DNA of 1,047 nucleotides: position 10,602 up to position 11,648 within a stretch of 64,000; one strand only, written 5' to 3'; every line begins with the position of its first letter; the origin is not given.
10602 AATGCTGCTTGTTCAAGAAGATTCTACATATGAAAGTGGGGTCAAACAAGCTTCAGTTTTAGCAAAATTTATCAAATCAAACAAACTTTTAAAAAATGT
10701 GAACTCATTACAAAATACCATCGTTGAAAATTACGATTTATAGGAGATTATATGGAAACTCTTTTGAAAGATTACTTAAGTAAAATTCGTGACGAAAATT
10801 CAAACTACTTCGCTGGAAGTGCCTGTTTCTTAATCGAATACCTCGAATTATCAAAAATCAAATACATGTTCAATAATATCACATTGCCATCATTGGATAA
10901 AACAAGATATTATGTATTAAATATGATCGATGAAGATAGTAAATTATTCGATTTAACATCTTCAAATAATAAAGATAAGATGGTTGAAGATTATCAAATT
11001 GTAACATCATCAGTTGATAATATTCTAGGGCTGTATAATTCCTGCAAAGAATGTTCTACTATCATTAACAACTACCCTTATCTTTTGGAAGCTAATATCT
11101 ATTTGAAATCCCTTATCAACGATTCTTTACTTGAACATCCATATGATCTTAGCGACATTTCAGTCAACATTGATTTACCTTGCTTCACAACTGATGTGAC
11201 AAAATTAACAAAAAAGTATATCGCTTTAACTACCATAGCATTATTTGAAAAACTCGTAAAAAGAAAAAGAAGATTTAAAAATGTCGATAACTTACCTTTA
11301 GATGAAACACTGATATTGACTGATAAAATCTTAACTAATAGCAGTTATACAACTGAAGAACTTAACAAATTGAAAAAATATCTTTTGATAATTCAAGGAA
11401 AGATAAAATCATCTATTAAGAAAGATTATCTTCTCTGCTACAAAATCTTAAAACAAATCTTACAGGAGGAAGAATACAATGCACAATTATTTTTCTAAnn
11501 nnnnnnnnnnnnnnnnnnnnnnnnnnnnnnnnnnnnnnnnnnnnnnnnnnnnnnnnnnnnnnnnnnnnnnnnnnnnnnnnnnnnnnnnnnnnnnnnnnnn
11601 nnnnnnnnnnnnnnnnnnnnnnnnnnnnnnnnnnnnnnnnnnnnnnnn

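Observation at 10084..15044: Five-gene operon: three orphan cytoplasmic proteins followed by an inactive/active pair of M6-like zinc-metalloprotease lipoproteins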

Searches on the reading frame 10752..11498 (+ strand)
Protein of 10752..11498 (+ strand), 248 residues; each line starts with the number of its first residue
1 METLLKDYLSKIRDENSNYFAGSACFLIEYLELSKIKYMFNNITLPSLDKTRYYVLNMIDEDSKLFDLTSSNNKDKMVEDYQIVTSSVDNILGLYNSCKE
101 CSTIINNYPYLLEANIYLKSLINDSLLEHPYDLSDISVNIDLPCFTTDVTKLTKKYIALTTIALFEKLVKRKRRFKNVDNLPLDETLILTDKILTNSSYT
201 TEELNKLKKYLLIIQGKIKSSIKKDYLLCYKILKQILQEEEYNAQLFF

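Call 3: search_protein_families(library=pfam, proteins=[window:10752-11498:+], max_evalue=1)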
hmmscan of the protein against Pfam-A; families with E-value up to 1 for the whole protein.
window:10752-11498:+ (248 aa): 0 families

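Call 4: search_protein_families(library=ncbifam, proteins=[window:10752-11498:+], max_evalue=1)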
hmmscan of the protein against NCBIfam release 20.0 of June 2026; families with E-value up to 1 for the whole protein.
window:10752-11498:+ (248 aa): 0 families

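Call 32: find_related_loci(query=A4, collection=metagenome_contigs, flank=10000)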
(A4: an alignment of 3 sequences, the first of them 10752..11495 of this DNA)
Query A4 (248 aa) in metagenome_contigs; peptide patterns used: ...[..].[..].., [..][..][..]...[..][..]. (x = any residue, [..] = any of these).
383 stretches matched a pattern; 1 encode a relative of the query (tblastn E <= 1e-3); 1 distinct loci.
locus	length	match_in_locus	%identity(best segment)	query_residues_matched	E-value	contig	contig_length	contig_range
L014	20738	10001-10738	31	1-233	3e-26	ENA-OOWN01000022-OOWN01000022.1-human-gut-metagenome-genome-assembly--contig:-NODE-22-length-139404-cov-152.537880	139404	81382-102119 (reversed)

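Call 45: search_solved_structures(query=A6, max_evalue=10, show_alignments=2)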
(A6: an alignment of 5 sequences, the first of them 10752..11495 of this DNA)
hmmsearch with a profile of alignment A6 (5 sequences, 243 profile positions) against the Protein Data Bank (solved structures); distinct sequences matched with E-value up to 10: 7.
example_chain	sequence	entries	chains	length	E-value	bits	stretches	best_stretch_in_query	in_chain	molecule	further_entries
5u0p_K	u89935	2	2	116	0.27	14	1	57-106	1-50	Mediator complex subunit 11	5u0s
4h63_K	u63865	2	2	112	0.3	13.9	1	57-106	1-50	Mediator of RNA polymerase II transcription subunit 11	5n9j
2z62_A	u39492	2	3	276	0.52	13.1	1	154-230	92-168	Toll-like receptor 4, Variable lymphocyte receptor B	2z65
3ul7_A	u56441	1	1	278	0.53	13.1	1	154-230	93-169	Toll-like receptor 4, Variable lymphocyte receptor B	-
3ul9_A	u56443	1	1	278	0.53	13.1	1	154-230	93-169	Toll-like receptor 4, Variable lymphocyte receptor B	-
3ula_A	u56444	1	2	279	0.53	13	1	154-230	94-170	Toll-like receptor 4, Variable lymphocyte receptor B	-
3ul8_A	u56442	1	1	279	0.6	12.9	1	154-230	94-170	Toll-like receptor 4, Variable lymphocyte receptor B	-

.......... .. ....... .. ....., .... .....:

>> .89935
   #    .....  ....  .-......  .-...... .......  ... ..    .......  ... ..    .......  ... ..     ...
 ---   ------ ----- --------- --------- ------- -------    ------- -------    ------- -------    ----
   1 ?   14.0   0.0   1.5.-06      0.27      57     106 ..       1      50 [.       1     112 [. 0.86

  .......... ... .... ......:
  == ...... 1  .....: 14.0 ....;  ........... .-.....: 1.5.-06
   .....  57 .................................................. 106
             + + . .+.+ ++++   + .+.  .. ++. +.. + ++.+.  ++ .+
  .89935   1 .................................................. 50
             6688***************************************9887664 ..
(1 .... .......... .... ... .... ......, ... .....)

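Call 57: predict_structure(alignment_id=A6)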
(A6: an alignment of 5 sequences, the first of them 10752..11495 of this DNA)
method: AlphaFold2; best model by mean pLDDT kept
length: 248 residues; sequences in the alignment: 5
mean_pLDDT: 81.1   pTM: 0.85
mean pLDDT of the five models: 81.1, 79.2, 77.7, 77.2, 75.8
residues with pLDDT >= 90: 112; 70-90: 80; 50-70: 31; < 50: 25
segments of 3 or more residues with pLDDT < 50: 96-105, 128-139, 246-248
pLDDT, mean of each block of 10 residues (from residue 1): 91 93 96 86 68 91 73 78 87 56 62 92 65 40 65 93 96 82 96 96 96 85 89 90 60
secondary structure, 60 per line:
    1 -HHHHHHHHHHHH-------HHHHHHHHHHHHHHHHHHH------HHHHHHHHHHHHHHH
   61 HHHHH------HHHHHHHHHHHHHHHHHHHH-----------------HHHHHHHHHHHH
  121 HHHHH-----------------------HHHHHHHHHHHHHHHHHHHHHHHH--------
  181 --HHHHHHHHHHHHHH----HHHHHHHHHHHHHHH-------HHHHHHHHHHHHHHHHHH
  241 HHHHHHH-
elements in order: H2-13 H21-39 H46-65 H72-91 H109-125 H149-172 H183-196 H201-215 H223-247
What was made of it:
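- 10752..11498 (+): Gene B: 248-aa all-helical cytoplasmic protein, a lineage-restricted orphan. Conserved motifs are AGSACFL (10812-10832), CKEC (11043-11054) and NLPLDET (11289-11309). AF2 model pLDDT 81, pTM 0.85, nine helices (call 57).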

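Call 67: search_protein_families(library=pfam, alignment_id=A6, max_evalue=10)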
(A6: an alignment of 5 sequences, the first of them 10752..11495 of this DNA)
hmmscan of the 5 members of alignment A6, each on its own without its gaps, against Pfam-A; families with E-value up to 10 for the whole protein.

A. member 1, window:10752-11495:+ (248 aa): 1 family
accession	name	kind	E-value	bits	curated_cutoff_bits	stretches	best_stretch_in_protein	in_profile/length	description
PF03162.18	Y_phosphatase2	-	1.7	8.7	27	1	170-244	20-94/165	Tyrosine phosphatase family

B. families by the number of members that match (of 5 scanned): 8 families
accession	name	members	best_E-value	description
PF03162.18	Y_phosphatase2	2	1.7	Tyrosine phosphatase family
PF02488.20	EMA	1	0.002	Merozoite Antigen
PF22094.2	CED4_WHD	1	0.16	CED4, winged-helix domain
PF14842.11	FliG_N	1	0.16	FliG N-terminal domain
PF13144.11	ChapFlgA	1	0.28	Chaperone for flagella basal body P-ring formation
PF24731.1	DUF7683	1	0.29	Domain of unknown function (DUF7683)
PF19848.4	DUF6323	1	0.36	Family of unknown function (DUF6323)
PF16353.11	LacZ_4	1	0.46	Beta-galactosidase, domain 4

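Call 69: search_protein_families(library=padloc, proteins=[window:10752-11495:+], max_evalue=1)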
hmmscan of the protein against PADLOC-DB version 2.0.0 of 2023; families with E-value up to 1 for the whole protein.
window:10752-11495:+ (248 aa): 0 families

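Call 70: search_protein_families(library=phrogs, proteins=[window:10752-11495:+], max_evalue=1)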
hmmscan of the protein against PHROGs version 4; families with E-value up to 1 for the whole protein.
window:10752-11495:+ (248 aa): 0 families

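Call 92: fold_search(model_id=the predicted structure, library=pdb)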
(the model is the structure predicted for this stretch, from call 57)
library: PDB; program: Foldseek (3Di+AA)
matches with E <= 10: 236; with E <= 0.001: 0
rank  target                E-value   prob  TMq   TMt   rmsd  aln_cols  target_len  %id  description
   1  9k7z_0                7.0e-01  0.20  0.26  0.27  15.2       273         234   13  Cryo-EM structure of designed zinc-induced icosahedron Cage-i53-Zn1-HEHE-16 (released 2025-10-29)
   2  9p94_R                9.3e-01  0.12  0.20  0.16  18.9       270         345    9  Cryo-EM structure of the PAC1sR-PACAP27-Gs complex (released 2025-11-19)
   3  8ips_B                9.7e-01  0.09  0.19  0.10  25.5       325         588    7  Cryo-EM structure of heme transporter CydDC from Escherichia coli in the inward facing heme loading state (released 2023-06-14)
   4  5vjs                  1.1e+00  0.12  0.17  0.21  21.4       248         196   10  De Novo Photosynthetic Reaction Center Protein Equipped with Heme B, a synthetic Zn porphyrin, and Zn(II) cations (released 2018-04-25)
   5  6vn7_R                1.2e+00  0.11  0.22  0.21  16.5       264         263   13  Cryo-EM structure of an activated VIP1 receptor-G protein complex (released 2020-09-02)
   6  8jd3_3                1.2e+00  0.11  0.21  0.10  19.3       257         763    9  Cryo-EM structure of Gi1-bound mGlu2-mGlu3 heterodimer (released 2023-06-21)
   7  9kv6_E                1.2e+00  0.06  0.15  0.14  20.0       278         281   10  Structure of mouse TLQP21 bound to mouse C3aR in complex with Go (released 2025-11-26)
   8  6wi9_R                1.7e+00  0.07  0.19  0.15  18.8       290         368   12  Human secretin receptor Gs complex (released 2020-08-12)
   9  8iuk_R                1.7e+00  0.06  0.18  0.16  20.1       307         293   10  Cryo-EM structure of the PGF2-alpha-bound human PTGFR-Gq complex (released 2023-07-12)
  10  3dby_L                1.8e+00  0.11  0.22  0.21  16.3       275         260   11  Crystal structure of uncharacterized protein from Bacillus cereus G9241 (CSAP Target) (released 2008-07-29)
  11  3zil_A                1.8e+00  0.09  0.20  0.14  17.0       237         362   10  Structure of the Wpl1 protein (released 2013-02-20)
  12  9p92_R                1.8e+00  0.08  0.20  0.15  19.1       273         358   10  Cryo-EM structure of the PAC1nR-VIP-Gs complex (released 2025-11-19)
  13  3dby_H                1.8e+00  0.18  0.27  0.26  17.0       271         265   10  Crystal structure of uncharacterized protein from Bacillus cereus G9241 (CSAP Target) (released 2008-07-29)
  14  7bb6_A                1.8e+00  0.08  0.21  0.20  18.8       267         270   13  AVP-V2R-Galphas-beta1-gamma2-Nb35 (L state) (released 2021-06-02)
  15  8ipq_A                1.8e+00  0.07  0.18  0.11  25.0       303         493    6  Cryo-EM structure of heme transporter CydDC from Mycobacterium smegmatis in the inward facing apo state (released 2023-06-14)
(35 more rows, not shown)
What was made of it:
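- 10752..11498 (+): Foldseek gives nothing with E below 0.7 (call 92).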
